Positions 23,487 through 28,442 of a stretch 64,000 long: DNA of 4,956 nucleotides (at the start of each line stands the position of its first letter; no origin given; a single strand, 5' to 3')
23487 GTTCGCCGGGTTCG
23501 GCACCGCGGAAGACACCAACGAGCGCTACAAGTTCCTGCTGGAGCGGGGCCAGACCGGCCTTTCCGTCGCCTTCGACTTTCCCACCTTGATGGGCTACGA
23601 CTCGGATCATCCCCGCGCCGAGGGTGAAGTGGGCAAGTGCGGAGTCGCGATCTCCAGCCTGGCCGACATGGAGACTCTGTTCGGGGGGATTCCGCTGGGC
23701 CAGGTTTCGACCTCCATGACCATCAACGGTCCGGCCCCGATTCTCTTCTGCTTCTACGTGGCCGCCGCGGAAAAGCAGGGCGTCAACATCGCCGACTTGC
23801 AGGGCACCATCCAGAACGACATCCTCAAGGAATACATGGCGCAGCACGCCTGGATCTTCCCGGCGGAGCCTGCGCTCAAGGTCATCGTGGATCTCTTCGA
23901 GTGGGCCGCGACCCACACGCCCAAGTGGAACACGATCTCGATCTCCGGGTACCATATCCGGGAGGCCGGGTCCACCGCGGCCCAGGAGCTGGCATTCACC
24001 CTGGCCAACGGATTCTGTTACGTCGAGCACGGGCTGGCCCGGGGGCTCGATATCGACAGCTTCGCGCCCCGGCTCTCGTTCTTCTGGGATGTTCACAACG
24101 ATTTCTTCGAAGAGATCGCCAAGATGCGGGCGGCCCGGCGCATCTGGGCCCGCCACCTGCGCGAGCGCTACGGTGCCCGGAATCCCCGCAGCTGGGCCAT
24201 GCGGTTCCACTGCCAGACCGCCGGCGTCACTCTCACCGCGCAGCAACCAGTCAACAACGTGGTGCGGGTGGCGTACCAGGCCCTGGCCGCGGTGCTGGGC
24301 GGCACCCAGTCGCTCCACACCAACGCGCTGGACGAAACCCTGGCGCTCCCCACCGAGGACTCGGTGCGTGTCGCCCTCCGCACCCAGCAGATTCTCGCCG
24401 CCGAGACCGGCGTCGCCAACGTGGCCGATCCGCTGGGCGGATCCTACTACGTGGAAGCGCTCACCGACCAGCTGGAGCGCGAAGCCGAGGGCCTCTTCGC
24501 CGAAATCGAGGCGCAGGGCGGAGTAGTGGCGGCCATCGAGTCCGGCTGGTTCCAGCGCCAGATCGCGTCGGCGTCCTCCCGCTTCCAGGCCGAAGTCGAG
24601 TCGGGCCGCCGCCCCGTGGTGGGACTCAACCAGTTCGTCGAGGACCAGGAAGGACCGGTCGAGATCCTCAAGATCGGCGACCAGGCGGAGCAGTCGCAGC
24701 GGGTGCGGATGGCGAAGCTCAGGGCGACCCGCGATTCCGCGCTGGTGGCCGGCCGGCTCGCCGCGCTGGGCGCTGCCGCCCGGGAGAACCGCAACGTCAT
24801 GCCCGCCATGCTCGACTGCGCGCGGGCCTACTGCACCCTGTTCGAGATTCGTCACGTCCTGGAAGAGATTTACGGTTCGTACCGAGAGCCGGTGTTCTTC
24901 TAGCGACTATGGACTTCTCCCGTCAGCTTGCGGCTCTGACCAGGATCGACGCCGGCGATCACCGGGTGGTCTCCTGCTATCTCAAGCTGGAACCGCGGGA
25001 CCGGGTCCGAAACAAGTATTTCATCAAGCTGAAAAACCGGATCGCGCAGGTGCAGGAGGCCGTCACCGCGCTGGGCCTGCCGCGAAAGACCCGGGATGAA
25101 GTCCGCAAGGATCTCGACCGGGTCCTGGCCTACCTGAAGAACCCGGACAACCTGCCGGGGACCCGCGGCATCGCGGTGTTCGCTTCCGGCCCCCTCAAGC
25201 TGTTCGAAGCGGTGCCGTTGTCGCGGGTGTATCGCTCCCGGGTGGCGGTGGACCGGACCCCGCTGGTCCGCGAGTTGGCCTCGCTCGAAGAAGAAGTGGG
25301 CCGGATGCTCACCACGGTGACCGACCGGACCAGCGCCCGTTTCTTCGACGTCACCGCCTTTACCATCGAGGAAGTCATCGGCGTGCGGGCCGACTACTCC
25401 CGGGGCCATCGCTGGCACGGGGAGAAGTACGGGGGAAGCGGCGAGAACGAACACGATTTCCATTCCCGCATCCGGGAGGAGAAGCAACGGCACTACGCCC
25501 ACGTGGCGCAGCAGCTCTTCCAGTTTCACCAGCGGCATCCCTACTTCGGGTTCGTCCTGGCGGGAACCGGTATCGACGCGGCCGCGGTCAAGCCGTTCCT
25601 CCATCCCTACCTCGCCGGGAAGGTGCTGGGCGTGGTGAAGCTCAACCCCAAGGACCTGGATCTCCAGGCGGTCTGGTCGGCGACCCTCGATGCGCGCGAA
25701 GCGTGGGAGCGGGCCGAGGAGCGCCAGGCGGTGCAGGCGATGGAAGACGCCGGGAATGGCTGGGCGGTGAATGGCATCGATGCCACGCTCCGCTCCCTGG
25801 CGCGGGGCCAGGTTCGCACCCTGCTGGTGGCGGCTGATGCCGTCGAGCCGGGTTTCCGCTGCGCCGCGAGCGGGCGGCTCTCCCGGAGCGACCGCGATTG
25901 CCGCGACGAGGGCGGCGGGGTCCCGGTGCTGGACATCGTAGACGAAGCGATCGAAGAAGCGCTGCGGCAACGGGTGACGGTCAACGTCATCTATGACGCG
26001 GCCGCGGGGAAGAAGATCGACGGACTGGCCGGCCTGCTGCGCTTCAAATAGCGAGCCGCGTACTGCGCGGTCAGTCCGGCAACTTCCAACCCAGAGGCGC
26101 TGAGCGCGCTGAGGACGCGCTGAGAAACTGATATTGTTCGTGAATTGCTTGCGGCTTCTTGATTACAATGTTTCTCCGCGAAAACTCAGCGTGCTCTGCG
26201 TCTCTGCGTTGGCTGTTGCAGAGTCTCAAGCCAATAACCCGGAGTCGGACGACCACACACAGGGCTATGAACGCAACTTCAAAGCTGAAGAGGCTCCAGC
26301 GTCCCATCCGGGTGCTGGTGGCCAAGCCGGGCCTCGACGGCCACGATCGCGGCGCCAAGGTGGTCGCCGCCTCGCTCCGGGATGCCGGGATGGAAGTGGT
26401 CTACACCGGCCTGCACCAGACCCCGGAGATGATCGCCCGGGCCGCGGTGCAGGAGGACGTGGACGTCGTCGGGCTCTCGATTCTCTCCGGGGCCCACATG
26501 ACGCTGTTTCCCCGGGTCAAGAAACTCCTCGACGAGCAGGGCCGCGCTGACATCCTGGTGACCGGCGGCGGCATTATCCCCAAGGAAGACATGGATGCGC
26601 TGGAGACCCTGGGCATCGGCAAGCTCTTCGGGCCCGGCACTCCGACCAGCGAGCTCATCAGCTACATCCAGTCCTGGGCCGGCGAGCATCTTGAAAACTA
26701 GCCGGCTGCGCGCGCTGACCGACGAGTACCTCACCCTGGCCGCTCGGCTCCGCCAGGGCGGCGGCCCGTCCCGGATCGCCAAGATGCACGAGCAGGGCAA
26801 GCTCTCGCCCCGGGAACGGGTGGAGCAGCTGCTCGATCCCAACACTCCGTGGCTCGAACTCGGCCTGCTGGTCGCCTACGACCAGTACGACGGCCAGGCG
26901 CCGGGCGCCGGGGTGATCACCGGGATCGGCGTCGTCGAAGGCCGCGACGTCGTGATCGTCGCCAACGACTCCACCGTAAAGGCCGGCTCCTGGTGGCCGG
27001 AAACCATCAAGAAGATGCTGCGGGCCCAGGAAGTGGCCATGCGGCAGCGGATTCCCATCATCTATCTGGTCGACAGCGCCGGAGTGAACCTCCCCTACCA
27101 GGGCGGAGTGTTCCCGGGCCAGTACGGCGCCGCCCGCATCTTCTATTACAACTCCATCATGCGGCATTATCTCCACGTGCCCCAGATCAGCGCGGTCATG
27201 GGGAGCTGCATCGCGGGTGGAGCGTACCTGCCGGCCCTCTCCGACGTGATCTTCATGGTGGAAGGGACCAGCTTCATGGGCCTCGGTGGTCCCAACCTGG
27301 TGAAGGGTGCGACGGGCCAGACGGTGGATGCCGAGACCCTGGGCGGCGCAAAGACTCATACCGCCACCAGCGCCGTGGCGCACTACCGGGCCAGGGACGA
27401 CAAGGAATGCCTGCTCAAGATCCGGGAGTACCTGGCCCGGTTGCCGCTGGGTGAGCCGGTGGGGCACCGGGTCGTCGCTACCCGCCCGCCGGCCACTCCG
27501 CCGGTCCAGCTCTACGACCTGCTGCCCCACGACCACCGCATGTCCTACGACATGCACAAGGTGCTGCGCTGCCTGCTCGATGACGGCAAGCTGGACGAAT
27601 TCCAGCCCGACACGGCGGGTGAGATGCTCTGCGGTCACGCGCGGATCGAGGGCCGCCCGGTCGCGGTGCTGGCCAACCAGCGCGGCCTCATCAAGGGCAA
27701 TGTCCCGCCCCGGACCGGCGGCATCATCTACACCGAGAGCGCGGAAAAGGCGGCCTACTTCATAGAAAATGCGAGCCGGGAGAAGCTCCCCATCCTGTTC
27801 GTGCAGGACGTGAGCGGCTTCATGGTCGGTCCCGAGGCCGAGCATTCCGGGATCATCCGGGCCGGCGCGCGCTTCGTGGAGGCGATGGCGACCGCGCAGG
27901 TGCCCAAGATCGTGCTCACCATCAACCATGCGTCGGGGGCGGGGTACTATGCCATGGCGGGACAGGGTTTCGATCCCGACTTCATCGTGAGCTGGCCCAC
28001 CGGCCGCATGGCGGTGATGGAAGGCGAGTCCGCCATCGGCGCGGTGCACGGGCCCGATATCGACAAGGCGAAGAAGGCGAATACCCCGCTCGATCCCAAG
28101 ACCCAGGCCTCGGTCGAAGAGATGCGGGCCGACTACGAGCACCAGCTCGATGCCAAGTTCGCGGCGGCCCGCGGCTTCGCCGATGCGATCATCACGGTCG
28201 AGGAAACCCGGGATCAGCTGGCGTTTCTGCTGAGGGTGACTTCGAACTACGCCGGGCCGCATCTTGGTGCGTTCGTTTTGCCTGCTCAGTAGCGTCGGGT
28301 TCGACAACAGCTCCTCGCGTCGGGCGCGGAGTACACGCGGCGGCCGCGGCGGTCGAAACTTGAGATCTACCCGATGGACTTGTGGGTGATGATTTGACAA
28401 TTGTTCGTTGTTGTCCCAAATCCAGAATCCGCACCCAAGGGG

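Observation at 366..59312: Nearly every intergenic gap holds a structured palindromic or tandem-unit element (about 25 in 64 kb)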

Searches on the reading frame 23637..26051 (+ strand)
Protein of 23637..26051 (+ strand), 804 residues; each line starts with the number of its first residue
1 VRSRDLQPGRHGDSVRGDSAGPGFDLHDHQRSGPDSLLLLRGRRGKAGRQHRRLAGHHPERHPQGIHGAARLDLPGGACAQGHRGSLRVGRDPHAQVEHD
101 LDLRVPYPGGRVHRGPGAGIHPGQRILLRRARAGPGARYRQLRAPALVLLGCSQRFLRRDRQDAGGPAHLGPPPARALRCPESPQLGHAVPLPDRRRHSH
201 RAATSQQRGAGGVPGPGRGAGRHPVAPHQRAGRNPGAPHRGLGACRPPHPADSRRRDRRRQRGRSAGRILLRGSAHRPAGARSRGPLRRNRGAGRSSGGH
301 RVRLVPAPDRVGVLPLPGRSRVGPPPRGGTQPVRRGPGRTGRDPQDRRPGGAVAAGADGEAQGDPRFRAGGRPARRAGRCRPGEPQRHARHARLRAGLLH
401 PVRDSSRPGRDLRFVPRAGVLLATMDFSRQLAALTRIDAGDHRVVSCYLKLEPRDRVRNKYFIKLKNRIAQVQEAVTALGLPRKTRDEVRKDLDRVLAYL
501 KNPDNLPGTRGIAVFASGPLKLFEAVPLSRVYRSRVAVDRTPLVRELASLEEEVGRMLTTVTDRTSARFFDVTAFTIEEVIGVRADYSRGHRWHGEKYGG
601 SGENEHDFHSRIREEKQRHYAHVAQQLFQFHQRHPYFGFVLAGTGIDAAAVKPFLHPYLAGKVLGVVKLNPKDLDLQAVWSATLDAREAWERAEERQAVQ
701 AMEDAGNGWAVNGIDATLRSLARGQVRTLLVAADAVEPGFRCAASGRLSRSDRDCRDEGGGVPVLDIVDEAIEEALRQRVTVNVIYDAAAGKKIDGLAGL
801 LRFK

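Call 8: search_protein_families(library=pfam, proteins=[window:23637-26051:+])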
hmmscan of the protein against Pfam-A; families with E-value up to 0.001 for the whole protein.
window:23637-26051:+ (804 aa): 1 family
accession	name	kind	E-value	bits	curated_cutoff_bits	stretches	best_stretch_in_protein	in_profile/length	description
PF18854.6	baeRF_family10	-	6.9e-08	33.3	27.1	1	542-686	1-141/143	Bacterial archaeo-eukaryotic release factor family 10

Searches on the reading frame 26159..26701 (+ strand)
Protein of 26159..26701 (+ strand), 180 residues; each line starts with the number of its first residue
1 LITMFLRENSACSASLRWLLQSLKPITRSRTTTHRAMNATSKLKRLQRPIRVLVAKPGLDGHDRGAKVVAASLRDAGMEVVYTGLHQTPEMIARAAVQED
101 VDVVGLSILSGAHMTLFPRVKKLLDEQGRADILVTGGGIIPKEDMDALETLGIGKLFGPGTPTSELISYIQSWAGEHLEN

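Call 8: search_protein_families(library=pfam, proteins=[window:26159-26701:+])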
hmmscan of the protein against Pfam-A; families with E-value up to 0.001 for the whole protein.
window:26159-26701:+ (180 aa): 1 family
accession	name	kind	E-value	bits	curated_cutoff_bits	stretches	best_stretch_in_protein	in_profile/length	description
PF02310.24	B12-binding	-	4.3e-26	91.6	32.1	1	51-165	2-118/121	B12 binding domain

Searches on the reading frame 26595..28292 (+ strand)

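Call 8: search_protein_families(library=pfam, proteins=[window:26595-28292:+])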
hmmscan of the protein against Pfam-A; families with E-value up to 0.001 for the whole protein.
window:26595-28292:+ (565 aa): 2 families
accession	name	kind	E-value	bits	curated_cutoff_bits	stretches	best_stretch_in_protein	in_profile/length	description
PF01039.27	Carboxyl_trans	-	3.2e-131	438.8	22.3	1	64-548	2-477/493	Carboxyl transferase domain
PF03255.19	ACCA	-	2.3e-18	66.8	23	2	344-454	94-204/310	Acetyl co-enzyme A carboxylase carboxyltransferase-like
